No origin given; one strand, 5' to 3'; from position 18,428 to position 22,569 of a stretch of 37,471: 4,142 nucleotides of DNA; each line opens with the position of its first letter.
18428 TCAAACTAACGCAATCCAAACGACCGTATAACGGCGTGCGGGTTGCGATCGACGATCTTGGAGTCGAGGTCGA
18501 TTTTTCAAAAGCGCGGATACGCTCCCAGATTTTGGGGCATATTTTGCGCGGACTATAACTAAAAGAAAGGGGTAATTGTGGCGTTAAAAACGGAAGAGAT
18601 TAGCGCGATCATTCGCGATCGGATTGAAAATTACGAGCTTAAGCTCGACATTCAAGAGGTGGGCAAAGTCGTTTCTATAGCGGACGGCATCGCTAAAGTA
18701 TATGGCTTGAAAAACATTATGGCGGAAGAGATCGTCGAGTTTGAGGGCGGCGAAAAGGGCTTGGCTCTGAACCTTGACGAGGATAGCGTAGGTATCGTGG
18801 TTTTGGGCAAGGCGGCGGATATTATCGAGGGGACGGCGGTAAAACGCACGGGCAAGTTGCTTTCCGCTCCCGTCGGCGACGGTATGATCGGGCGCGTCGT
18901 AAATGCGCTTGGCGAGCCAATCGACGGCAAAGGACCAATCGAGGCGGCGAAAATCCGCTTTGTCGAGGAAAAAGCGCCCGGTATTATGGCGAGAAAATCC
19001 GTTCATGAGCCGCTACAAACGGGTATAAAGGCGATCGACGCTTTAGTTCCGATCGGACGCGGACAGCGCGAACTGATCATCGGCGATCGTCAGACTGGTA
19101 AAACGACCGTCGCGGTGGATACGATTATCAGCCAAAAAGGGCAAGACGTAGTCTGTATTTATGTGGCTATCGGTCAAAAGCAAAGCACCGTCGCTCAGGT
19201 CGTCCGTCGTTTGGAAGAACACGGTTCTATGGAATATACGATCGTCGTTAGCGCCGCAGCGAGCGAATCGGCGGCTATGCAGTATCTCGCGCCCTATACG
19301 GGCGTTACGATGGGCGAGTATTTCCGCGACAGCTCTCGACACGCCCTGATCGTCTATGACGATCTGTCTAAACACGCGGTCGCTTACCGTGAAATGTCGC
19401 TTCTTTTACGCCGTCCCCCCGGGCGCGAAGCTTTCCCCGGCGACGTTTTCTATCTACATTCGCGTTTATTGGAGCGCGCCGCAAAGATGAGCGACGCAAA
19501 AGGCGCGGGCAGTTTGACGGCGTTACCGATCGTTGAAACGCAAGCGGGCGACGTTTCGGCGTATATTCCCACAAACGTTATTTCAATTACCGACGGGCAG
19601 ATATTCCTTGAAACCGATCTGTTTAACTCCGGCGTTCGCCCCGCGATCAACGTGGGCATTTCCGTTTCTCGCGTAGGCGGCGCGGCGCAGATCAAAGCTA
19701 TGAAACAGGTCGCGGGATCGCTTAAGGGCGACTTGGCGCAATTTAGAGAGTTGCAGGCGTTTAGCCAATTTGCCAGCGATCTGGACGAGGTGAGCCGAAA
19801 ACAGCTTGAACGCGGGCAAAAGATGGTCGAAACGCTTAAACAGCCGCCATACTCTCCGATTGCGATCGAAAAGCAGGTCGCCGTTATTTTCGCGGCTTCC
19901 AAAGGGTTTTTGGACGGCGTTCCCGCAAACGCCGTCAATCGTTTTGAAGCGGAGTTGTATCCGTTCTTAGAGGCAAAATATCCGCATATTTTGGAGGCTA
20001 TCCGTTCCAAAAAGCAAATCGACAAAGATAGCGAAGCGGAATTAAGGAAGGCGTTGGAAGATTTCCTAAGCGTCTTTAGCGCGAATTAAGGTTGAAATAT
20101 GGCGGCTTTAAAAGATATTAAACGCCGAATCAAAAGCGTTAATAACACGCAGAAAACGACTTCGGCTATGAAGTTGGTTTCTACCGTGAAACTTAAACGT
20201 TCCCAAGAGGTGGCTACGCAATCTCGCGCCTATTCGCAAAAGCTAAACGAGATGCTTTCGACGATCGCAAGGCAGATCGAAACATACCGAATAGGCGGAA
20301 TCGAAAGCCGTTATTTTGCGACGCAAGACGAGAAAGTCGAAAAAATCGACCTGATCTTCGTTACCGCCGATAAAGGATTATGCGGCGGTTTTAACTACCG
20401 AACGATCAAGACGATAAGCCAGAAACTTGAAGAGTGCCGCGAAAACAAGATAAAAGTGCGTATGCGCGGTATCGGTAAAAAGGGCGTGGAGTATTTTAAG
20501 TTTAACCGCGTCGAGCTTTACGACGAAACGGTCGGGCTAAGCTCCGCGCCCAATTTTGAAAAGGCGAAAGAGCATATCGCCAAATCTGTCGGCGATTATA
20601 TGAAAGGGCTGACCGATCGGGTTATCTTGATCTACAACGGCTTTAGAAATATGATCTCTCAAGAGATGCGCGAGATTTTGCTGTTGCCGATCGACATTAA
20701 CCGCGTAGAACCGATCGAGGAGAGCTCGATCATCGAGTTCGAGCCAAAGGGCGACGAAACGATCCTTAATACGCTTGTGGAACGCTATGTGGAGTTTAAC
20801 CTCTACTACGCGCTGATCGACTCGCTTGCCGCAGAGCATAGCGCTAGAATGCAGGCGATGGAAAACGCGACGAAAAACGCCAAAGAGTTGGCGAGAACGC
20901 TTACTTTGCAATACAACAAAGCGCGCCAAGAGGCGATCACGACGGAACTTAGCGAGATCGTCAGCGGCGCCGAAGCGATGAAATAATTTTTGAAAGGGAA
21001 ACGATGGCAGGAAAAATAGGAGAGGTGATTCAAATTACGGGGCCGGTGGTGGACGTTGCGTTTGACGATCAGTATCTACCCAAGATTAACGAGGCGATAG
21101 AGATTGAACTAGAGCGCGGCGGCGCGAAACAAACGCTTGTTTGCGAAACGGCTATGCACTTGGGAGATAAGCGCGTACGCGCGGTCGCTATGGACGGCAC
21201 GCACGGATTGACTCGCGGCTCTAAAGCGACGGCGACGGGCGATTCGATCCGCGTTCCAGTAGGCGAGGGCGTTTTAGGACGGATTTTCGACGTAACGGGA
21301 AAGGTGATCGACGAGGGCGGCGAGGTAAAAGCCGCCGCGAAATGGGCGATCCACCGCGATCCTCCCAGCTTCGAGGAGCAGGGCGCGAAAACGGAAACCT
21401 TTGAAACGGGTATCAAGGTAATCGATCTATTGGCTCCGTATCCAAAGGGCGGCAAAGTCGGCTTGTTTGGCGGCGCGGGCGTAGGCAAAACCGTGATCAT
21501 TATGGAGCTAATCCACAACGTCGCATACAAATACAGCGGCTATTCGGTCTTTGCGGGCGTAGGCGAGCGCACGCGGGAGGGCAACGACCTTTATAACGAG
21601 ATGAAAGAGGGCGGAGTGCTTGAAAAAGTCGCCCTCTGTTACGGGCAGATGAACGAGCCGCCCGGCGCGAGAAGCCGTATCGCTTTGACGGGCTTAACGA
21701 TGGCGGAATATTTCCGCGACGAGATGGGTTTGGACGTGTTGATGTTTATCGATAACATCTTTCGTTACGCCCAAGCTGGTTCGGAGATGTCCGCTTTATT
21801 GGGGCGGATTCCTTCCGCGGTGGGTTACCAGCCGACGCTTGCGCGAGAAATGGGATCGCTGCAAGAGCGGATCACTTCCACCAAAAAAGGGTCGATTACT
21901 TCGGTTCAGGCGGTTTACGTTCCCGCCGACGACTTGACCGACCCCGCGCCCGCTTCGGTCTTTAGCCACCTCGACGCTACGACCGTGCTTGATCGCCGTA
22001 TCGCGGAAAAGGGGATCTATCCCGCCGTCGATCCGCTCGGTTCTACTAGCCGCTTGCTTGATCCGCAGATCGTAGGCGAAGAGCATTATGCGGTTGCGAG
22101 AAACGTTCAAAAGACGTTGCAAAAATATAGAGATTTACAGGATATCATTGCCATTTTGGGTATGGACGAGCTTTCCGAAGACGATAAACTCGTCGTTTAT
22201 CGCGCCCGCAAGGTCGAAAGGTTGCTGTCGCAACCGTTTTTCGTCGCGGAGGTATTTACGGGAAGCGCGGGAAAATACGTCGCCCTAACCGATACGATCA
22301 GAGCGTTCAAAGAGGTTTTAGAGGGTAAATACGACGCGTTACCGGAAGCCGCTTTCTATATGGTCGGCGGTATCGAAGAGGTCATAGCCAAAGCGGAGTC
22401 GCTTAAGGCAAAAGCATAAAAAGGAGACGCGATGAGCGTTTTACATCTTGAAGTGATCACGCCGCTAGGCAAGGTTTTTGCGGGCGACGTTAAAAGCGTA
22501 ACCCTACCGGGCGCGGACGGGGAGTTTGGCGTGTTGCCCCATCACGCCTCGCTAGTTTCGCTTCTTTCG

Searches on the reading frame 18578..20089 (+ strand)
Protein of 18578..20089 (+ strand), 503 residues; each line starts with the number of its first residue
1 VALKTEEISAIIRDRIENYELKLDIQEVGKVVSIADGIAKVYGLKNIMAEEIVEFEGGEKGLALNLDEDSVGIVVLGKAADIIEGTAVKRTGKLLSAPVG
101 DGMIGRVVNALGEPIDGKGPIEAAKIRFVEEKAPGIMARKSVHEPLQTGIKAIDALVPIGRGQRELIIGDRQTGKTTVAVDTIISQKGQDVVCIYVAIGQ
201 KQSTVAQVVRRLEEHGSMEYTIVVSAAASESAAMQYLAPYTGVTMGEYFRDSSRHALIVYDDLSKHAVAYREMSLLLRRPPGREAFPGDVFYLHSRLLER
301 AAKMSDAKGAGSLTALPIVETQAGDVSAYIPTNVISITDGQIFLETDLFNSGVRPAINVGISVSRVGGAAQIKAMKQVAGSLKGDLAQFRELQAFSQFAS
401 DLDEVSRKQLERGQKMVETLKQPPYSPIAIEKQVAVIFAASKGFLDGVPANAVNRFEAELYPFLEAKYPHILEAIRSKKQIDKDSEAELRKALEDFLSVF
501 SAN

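Call 84: search_protein_families(library=pfam, proteins=[window:18578-20089:+], max_evalue=0.00001)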
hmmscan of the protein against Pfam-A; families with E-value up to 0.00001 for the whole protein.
window:18578-20089:+ (503 aa): 3 families
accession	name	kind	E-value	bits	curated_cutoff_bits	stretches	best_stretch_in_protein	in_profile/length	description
PF00006.31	ATP-synt_ab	-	1.4e-85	286.7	29.5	1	149-364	1-213/213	ATP synthase alpha/beta family, nucleotide-binding domain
PF00306.32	ATP-synt_ab_C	-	9.1e-47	159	27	1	371-496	1-126/126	ATP synthase alpha/beta chain, C terminal domain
PF02874.29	ATP-synt_ab_N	-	5.4e-16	59.3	20.9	1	25-92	2-69/69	ATP synthase alpha/beta family, beta-barrel domain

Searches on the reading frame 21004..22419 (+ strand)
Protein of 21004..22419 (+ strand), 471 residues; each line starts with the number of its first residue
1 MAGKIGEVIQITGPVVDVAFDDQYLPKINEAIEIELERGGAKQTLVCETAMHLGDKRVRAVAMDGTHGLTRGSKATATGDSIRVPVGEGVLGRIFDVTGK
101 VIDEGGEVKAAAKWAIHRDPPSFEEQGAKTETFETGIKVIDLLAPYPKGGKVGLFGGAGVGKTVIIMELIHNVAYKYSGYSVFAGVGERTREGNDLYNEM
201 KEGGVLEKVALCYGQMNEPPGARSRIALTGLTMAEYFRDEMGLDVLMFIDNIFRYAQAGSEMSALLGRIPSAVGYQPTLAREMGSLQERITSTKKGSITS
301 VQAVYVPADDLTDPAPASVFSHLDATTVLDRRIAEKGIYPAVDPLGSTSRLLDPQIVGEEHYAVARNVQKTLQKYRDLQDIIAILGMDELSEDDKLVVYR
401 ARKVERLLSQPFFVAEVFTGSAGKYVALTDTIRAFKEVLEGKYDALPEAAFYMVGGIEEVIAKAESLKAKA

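Call 84: search_protein_families(library=pfam, proteins=[window:21004-22419:+], max_evalue=0.00001)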
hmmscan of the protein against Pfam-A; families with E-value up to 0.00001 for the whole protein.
window:21004-22419:+ (471 aa): 3 families
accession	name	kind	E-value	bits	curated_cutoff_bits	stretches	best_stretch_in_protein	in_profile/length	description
PF00006.31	ATP-synt_ab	-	9.5e-74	248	29.5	1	136-349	1-213/213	ATP synthase alpha/beta family, nucleotide-binding domain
PF02874.29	ATP-synt_ab_N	-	6e-18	65.6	20.9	1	8-79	1-69/69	ATP synthase alpha/beta family, beta-barrel domain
PF22919.1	ATP-synt_VA_C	-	6.4e-16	58.7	24.7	1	354-444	5-98/101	C-terminal domain of V and A type ATP synthase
